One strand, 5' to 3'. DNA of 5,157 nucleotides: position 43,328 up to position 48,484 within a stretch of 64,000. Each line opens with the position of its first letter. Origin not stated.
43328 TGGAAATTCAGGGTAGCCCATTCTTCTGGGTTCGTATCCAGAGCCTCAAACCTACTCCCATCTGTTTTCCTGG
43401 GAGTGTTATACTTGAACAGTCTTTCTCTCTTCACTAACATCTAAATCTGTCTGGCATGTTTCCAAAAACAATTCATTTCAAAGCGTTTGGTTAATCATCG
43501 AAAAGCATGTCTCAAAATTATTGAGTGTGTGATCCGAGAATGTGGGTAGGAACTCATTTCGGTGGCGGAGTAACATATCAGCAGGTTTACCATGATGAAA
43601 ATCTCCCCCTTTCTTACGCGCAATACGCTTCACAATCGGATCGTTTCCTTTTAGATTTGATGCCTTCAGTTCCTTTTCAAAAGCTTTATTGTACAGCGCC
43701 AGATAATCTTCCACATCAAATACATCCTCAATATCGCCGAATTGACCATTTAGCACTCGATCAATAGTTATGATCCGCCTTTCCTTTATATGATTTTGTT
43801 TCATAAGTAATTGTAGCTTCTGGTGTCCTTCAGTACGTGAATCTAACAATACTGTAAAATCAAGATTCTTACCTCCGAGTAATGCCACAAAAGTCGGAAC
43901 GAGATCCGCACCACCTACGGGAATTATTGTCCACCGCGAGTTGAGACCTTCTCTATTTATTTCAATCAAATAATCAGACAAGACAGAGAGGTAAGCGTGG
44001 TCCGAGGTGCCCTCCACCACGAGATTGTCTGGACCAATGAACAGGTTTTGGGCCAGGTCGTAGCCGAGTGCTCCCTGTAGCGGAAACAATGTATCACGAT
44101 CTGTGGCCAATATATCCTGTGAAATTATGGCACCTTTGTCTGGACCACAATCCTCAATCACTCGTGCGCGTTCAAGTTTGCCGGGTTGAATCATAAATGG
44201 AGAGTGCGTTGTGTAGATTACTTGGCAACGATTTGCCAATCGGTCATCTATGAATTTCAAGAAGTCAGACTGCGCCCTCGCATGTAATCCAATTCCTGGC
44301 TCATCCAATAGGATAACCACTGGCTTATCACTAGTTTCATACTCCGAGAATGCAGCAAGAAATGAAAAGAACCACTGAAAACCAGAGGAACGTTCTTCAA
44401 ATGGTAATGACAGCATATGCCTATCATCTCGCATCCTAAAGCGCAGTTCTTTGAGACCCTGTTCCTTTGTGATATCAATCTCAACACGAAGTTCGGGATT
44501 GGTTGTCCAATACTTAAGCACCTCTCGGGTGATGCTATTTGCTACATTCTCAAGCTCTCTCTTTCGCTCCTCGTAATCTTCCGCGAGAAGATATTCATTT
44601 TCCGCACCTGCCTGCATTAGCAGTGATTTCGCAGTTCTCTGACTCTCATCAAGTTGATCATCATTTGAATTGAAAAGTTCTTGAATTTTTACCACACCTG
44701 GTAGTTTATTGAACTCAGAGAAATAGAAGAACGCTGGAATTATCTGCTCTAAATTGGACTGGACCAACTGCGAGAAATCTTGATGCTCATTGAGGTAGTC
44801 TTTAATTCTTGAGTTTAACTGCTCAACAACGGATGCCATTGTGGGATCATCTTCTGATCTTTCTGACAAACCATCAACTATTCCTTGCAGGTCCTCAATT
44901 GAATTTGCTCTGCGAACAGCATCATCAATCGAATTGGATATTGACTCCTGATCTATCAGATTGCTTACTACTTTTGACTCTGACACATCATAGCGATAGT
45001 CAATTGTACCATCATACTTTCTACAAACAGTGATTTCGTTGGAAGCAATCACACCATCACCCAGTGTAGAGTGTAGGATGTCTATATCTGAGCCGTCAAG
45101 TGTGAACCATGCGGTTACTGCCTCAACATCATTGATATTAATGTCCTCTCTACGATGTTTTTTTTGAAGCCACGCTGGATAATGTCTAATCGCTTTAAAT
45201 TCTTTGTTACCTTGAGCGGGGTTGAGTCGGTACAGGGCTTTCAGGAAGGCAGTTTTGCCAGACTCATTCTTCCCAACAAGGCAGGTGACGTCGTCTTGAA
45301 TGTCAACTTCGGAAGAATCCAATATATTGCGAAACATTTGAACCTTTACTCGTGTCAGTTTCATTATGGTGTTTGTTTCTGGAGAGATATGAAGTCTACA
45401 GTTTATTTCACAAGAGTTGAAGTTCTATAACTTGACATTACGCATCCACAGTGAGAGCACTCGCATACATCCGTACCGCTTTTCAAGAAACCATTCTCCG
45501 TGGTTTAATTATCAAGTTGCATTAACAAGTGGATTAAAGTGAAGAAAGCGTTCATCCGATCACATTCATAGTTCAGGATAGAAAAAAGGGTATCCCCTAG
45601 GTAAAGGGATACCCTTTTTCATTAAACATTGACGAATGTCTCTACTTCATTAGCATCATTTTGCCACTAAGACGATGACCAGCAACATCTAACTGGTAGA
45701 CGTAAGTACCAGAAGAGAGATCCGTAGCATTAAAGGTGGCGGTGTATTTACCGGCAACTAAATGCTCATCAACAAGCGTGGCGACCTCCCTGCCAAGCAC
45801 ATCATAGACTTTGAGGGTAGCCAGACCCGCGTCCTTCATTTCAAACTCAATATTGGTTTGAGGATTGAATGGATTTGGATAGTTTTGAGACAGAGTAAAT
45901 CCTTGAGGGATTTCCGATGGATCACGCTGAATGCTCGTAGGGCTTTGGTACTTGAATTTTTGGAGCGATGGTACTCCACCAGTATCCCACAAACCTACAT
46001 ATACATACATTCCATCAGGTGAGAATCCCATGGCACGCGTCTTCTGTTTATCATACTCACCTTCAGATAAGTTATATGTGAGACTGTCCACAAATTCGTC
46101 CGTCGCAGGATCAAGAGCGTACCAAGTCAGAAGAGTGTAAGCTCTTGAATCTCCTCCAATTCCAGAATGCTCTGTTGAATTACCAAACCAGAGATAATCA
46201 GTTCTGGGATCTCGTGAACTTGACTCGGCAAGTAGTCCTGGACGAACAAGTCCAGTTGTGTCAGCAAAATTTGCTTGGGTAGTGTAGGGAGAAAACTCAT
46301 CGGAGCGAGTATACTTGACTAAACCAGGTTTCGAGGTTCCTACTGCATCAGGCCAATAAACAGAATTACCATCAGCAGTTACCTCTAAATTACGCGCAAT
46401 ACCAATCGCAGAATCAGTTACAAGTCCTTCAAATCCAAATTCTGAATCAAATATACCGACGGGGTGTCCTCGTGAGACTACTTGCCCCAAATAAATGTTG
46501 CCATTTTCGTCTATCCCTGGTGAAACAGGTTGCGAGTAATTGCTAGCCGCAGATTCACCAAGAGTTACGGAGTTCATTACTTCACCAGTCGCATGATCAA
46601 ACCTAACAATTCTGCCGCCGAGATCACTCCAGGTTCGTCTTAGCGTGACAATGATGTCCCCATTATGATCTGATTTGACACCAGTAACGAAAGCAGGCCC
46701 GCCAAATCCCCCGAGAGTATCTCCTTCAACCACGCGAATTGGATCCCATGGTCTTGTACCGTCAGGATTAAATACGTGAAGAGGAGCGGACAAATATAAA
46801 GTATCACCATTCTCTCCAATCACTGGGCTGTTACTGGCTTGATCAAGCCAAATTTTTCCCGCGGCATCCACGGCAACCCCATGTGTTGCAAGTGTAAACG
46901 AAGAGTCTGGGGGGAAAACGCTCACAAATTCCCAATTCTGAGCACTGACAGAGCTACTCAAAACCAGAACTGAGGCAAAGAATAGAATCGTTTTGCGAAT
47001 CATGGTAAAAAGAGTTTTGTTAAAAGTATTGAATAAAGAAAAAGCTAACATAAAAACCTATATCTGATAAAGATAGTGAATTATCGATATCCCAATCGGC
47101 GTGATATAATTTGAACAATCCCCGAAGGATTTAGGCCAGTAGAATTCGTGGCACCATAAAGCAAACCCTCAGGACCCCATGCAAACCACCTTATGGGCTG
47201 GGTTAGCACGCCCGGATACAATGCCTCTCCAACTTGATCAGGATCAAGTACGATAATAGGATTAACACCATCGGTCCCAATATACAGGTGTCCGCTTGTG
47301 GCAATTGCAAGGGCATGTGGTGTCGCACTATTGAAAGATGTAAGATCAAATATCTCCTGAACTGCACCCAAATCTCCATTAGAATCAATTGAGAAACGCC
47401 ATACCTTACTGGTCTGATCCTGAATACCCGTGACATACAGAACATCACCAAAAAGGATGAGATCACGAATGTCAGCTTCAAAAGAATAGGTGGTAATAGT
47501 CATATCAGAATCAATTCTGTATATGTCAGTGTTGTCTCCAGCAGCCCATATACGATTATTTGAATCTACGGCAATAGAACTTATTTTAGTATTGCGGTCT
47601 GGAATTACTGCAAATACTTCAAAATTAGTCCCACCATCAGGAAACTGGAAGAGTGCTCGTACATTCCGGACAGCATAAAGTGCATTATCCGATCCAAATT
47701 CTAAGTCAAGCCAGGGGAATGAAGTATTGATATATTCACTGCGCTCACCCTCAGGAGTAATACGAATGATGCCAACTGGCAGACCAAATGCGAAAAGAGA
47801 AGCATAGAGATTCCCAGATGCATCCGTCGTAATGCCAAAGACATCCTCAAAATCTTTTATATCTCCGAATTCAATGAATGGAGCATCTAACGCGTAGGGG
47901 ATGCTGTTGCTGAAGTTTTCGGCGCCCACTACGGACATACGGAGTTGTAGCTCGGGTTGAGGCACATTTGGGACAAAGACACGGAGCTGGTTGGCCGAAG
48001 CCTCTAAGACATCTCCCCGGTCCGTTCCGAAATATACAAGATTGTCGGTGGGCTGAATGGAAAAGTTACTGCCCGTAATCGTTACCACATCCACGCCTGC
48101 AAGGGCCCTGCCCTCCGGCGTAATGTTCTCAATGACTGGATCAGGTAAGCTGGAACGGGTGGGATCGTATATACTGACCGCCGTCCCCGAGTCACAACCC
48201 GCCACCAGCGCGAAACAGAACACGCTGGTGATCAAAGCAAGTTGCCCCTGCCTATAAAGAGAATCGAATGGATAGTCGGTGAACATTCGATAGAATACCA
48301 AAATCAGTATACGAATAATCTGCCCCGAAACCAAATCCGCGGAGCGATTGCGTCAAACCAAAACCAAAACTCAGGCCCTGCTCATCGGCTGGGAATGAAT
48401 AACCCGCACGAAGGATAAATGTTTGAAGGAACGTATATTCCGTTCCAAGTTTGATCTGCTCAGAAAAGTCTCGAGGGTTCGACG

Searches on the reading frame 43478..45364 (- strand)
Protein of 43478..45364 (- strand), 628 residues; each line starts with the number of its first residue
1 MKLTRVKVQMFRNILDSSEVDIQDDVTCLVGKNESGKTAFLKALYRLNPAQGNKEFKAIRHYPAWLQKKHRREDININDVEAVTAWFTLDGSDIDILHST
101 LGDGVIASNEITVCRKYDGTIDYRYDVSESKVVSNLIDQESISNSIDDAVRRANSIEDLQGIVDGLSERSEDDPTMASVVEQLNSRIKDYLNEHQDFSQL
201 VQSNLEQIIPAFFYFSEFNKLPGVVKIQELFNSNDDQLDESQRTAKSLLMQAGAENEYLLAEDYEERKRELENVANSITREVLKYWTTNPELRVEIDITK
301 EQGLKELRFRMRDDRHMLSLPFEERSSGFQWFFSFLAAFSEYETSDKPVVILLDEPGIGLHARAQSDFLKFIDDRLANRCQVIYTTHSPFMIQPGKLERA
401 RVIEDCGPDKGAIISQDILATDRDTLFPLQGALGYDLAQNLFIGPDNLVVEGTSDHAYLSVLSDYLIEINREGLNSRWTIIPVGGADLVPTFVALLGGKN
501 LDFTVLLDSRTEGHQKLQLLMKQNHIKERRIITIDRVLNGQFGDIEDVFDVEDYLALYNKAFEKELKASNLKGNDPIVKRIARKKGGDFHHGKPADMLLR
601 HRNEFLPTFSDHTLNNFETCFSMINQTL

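Call 86: search_protein_families(library=pfam, proteins=[window:43478-45364:-], max_evalue=0.001)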
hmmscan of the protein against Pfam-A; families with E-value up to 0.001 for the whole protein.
window:43478-45364:- (628 aa): 4 families
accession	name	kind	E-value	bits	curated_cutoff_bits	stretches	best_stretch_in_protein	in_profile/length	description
PF13175.12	AAA_15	-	2e-30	107.1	32.1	1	1-392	1-374/374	AAA ATPase domain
PF13304.12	AAA_21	-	1.1e-18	68.8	27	1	186-392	108-303/304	AAA domain, putative AbiEii toxin, Type IV TA system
PF02463.25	SMC_N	-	1.8e-07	31.3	40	1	3-393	2-203/220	RecF/RecN/SMC N terminal domain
PF13476.12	AAA_23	-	0.00063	20.9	27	1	5-277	1-195/201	AAA domain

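Call 87: search_protein_families(library=padloc, proteins=[window:43478-45364:-], max_evalue=0.001)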
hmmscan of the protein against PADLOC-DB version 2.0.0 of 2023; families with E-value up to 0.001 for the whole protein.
window:43478-45364:- (628 aa): 109 families (the best 25 are shown)
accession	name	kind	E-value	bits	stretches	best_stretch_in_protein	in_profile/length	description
PDLC02979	AriA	-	1.5e-31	108.5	1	1-392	1-373/373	-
PDLC02980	AriA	-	1.3e-19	69.3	2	280-392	164-303/304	-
PDLC04135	mad3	-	7.4e-19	66.5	1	2-393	1-328/374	mads_3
PDLC02358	Old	-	2e-17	61.2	2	247-509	180-447/578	Old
PDLC04178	HEC-01A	-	3.3e-16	57.3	2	211-399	156-338/399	-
PDLC04164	AriA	-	1.9e-15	55.1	2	307-405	158-249/253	-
PDLC00086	GajA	-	2.3e-14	51.2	1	265-475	223-425/600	AAA ATPase domain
PDLC02915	ATPase-Toprim_I-B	-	5.3e-14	49.9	2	347-392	255-299/623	-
PDLC02335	AbiLi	-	1.3e-13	48.7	1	3-400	50-246/326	AbiLi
PDLC02914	ATPase-Toprim_I-B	-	2.1e-13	48.3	2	338-493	195-331/443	-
PDLC00067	GajA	-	4.4e-13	46.6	2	2-45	4-45/604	AAA ATPase domain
PDLC00091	GajA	-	9.9e-13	45.8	2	1-47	1-47/627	AAA ATPase domain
PDLC00069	GajA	-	2.4e-12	44.1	2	3-132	3-124/687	AAA ATPase domain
PDLC00065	GajA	-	2.5e-12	44.4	1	1-407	1-402/670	AAA ATPase domain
PDLC00303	PtuA1|PtuA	-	2.6e-12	44.5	1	262-393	154-283/386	AAA ATPase domain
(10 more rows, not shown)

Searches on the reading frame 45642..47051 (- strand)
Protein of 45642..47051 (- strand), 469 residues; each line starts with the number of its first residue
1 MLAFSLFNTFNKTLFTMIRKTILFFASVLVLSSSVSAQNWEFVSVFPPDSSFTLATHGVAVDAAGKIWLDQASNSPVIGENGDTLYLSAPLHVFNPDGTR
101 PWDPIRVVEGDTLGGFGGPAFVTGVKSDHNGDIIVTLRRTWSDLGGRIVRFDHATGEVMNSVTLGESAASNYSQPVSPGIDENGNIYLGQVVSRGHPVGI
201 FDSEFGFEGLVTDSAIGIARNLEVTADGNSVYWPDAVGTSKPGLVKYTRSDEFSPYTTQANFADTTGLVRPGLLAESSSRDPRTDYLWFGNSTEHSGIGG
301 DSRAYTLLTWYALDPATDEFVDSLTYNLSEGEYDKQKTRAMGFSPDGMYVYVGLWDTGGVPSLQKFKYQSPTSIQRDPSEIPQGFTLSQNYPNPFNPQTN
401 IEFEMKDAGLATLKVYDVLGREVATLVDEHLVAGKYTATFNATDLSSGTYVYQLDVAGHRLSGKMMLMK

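Call 86: search_protein_families(library=pfam, proteins=[window:45642-47051:-], max_evalue=0.001)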
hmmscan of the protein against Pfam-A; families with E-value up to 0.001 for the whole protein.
window:45642-47051:- (469 aa): 1 family
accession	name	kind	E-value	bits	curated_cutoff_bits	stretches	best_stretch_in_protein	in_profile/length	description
PF18962.6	Por_Secre_tail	-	9e-09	35.9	27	1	391-462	2-70/75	Secretion system C-terminal sorting domain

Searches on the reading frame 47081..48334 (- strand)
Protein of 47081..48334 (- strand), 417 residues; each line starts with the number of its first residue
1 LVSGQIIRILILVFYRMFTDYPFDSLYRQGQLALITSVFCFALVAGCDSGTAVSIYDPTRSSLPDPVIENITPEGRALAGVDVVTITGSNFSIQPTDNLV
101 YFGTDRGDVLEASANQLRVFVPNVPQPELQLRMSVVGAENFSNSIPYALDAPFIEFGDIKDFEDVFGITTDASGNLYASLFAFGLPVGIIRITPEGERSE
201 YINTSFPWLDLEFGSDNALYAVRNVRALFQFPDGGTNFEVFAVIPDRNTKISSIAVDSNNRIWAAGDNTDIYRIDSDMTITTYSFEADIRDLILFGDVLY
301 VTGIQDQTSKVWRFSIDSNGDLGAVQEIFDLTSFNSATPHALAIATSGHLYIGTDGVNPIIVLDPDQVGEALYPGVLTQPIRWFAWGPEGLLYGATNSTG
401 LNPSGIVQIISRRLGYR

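Call 86: search_protein_families(library=pfam, proteins=[window:47081-48334:-], max_evalue=0.001)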
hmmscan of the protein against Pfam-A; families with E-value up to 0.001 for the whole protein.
window:47081-48334:- (417 aa): 3 families
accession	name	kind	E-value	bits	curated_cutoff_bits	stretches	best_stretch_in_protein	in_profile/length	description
PF01833.30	TIG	-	6.2e-10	39.4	20.9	1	66-142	1-75/84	IPT/TIG domain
PF07494.17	Reg_prop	-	1.7e-06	28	20.4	0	248-268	4-24/24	Two component regulator propeller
PF08450.18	SGL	-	7.5e-06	26.2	26.3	0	297-367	146-214/246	SMP-30/Gluconolactonase/LRE-like region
